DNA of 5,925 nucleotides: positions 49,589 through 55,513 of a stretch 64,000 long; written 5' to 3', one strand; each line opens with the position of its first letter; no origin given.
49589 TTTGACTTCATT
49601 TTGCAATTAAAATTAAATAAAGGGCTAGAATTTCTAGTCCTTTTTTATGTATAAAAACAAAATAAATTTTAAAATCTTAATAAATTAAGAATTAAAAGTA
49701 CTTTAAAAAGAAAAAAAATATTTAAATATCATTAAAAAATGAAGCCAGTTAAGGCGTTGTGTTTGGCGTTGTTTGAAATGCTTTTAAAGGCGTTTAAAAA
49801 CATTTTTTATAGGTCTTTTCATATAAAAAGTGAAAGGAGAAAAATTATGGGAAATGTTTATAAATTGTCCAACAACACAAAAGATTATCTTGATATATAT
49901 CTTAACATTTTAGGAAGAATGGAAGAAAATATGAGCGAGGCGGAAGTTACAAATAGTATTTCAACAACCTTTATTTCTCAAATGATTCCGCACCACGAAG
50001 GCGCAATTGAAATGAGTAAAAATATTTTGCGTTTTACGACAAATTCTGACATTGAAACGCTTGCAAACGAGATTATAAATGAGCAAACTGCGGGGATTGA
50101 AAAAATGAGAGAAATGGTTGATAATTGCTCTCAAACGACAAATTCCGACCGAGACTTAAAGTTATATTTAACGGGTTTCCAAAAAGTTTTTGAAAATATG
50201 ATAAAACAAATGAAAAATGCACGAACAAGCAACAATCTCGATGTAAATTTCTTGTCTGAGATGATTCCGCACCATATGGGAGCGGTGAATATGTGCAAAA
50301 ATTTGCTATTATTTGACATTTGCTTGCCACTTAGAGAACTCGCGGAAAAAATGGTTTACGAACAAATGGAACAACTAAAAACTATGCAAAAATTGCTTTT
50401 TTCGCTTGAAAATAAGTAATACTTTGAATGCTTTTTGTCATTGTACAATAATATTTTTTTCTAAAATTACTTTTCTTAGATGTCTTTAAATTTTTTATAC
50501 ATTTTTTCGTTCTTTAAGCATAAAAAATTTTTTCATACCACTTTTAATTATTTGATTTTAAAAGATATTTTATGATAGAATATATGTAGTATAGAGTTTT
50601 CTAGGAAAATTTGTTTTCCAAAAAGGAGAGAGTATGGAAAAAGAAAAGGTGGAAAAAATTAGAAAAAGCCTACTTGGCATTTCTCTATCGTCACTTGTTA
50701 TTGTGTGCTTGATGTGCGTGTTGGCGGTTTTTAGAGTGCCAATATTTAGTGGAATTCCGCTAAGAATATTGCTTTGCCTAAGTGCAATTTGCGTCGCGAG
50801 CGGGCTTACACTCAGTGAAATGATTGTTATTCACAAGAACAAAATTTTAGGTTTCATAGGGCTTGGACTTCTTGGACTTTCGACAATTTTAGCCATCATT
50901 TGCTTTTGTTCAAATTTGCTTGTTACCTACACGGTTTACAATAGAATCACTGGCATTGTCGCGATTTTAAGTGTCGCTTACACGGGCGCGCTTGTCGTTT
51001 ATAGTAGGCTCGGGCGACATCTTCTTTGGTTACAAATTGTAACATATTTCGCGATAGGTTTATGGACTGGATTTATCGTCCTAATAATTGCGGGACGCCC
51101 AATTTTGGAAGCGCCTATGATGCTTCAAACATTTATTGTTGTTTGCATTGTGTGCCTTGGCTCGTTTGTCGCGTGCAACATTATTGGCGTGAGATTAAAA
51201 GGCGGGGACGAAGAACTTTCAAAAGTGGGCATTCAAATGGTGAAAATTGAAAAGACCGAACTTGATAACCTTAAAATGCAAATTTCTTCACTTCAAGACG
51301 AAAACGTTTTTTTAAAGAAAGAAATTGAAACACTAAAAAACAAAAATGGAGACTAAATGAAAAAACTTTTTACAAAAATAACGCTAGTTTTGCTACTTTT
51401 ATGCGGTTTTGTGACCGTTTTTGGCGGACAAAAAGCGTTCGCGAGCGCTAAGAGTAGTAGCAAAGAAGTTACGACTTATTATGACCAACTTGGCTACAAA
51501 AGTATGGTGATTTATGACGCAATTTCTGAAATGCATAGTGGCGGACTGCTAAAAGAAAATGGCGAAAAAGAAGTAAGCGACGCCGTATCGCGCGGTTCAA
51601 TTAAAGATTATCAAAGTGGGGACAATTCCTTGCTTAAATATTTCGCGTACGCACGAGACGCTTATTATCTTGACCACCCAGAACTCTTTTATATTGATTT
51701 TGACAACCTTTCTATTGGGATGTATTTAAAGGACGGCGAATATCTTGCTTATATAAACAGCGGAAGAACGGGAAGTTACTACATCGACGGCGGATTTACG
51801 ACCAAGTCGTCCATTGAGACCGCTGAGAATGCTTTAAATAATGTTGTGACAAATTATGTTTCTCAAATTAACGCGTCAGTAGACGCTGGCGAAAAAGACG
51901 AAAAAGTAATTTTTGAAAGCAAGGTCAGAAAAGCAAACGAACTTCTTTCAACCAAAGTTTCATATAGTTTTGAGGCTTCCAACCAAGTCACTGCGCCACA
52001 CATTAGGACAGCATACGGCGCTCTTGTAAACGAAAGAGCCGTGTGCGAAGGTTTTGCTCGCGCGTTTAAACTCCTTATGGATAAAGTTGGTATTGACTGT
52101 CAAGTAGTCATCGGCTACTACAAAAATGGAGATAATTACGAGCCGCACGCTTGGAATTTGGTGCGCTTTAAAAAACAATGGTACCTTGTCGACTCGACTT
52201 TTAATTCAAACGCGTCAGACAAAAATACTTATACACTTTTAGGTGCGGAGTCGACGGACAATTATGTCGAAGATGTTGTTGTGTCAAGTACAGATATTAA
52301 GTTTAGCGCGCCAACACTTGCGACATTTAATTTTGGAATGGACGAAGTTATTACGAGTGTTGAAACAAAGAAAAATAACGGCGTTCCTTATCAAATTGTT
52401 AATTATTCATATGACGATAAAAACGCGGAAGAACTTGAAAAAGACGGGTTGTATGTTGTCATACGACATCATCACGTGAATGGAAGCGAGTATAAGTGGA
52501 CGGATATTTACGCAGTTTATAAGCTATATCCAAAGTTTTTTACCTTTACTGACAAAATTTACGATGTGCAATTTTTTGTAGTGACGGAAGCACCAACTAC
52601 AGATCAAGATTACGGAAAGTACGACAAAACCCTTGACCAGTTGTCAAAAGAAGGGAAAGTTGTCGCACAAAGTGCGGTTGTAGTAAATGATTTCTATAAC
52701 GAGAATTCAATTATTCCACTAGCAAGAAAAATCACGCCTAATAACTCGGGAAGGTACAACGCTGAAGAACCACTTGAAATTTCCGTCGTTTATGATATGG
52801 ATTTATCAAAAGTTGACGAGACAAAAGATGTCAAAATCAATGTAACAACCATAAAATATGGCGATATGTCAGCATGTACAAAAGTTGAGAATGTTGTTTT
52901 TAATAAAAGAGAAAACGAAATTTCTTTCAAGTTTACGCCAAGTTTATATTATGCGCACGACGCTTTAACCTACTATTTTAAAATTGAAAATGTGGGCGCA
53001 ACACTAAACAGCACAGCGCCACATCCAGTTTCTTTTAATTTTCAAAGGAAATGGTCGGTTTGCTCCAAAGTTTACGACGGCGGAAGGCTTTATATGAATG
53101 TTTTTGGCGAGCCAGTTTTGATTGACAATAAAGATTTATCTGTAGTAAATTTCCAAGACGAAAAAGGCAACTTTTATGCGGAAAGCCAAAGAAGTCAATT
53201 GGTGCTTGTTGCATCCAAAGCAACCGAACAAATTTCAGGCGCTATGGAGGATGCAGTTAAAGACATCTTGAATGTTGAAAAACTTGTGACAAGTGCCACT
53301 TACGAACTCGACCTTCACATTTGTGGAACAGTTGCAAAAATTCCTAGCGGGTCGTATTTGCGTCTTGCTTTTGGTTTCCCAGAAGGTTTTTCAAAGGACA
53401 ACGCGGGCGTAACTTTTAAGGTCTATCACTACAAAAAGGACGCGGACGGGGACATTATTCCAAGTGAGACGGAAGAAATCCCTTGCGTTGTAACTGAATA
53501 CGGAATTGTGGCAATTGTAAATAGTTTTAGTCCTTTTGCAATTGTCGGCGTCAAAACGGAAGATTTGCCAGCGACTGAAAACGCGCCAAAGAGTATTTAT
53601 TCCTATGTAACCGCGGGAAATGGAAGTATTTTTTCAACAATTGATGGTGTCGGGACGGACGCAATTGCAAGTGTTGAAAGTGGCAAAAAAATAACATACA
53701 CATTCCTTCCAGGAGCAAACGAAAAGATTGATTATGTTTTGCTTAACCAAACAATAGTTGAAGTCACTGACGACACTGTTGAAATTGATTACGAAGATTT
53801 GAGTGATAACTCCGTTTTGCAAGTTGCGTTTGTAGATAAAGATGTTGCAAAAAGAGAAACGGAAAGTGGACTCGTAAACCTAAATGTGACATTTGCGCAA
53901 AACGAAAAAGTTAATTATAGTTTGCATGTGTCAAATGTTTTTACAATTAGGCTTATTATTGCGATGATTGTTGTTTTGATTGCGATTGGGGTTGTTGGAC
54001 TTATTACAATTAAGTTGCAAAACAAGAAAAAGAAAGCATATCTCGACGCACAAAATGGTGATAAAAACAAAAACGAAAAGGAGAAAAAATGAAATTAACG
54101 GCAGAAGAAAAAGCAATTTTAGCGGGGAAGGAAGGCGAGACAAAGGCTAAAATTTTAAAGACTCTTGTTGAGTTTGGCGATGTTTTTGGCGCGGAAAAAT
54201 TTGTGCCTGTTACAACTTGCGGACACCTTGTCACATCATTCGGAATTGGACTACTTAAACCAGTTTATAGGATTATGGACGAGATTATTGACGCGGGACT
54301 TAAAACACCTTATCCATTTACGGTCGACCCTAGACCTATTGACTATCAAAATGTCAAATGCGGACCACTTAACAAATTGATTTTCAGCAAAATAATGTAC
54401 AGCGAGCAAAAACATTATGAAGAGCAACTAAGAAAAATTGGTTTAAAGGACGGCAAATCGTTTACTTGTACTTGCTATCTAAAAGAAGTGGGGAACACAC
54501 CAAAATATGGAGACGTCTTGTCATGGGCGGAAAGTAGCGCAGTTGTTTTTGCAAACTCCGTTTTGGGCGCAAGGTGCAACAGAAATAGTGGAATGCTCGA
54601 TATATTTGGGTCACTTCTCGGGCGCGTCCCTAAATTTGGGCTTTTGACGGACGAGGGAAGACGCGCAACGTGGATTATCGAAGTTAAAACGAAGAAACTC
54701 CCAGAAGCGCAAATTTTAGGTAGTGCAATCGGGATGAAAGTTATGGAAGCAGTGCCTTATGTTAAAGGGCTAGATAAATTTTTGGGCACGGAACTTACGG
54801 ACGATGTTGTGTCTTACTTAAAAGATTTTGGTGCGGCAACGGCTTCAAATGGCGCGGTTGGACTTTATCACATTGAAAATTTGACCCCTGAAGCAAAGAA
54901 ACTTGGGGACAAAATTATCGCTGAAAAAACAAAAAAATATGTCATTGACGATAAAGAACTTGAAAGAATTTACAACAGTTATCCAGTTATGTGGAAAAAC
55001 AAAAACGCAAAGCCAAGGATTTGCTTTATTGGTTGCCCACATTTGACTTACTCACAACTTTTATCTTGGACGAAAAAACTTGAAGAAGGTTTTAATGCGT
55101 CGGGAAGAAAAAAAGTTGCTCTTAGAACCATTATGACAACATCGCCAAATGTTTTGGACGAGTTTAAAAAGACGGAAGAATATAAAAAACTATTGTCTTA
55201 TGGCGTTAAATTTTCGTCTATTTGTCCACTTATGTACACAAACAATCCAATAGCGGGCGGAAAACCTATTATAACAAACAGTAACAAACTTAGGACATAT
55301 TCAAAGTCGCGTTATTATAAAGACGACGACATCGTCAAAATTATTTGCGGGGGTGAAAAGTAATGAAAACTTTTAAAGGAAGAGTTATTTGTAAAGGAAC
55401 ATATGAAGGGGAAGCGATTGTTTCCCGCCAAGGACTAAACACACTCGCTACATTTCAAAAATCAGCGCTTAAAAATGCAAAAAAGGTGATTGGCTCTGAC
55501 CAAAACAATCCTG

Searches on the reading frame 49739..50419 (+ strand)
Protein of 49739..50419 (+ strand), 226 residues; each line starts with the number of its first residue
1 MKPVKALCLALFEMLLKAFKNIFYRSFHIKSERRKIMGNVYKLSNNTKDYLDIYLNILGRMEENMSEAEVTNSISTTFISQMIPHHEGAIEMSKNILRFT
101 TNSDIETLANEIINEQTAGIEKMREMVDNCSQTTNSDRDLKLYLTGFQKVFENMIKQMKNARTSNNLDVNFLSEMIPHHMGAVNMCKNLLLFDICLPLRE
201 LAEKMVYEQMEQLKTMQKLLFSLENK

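Call 75: search_protein_families(library=pfam, proteins=[window:49739-50419:+], max_evalue=0.0001)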
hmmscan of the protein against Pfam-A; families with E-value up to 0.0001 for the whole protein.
window:49739-50419:+ (226 aa): 1 family
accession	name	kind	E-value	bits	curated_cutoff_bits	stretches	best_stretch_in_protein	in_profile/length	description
PF03713.19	DUF305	-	2.2e-28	99.7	27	1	77-220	3-151/151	Domain of unknown function (DUF305)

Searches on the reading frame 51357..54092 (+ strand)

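Call 75: search_protein_families(library=pfam, proteins=[window:51357-54092:+], max_evalue=0.0001)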
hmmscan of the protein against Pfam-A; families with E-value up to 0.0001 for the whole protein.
window:51357-54092:+ (911 aa): 1 family
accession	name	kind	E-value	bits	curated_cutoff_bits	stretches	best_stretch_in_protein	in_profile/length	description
PF01841.26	Transglut_core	-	9.1e-13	48.9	23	1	171-279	3-107/108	Transglutaminase-like superfamily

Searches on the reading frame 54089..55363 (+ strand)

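Call 75: search_protein_families(library=pfam, proteins=[window:54089-55363:+], max_evalue=0.0001)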
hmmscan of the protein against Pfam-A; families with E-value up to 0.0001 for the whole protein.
window:54089-55363:+ (424 aa): 1 family
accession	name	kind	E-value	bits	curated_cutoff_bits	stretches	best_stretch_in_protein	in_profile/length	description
PF04412.18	AcnX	-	7.8e-96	321.6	31.5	1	1-410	1-387/400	Aconitase X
